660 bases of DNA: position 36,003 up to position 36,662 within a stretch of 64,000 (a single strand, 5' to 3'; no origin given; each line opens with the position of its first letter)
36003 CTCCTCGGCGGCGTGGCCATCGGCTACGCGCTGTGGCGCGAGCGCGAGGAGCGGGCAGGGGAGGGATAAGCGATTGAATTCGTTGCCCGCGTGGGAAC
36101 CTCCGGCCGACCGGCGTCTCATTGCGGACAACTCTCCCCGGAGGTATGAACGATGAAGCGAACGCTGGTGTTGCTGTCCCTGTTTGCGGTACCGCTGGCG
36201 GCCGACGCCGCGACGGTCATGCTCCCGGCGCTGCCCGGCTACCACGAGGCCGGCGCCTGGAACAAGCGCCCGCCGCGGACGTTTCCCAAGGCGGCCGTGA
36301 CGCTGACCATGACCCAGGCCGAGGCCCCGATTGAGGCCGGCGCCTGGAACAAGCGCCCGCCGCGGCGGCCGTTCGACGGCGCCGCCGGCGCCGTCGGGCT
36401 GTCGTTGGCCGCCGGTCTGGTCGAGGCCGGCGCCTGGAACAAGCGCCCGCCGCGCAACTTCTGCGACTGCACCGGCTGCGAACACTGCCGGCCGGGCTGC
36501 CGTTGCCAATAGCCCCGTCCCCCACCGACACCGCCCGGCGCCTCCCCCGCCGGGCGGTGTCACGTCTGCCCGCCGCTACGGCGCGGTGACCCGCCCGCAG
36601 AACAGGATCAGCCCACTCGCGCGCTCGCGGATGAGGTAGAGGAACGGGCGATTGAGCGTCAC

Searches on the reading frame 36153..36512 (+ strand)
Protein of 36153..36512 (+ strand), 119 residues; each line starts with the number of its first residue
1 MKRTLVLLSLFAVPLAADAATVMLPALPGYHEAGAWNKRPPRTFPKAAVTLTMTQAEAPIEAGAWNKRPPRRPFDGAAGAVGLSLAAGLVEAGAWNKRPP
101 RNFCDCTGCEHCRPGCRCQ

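Call 14: search_protein_families(library=pfam, proteins=[window:36153-36512:+], max_evalue=0.001)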
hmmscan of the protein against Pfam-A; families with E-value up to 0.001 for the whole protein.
window:36153-36512:+ (119 aa): 0 families

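Call 72: search_protein_representatives(protein=window:36153-36509:+)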
Query: 119 residues. Proteins with E-value up to 0.001 (for the whole library): 3; up to 1e-10: 2; up to 1e-30: 2. The best 3 are listed.
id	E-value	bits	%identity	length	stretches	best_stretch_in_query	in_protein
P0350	1.9e-51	189.6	98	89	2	1-71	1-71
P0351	2.7e-32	127.8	100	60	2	1-42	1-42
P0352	1.9e-07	47.4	42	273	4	34-101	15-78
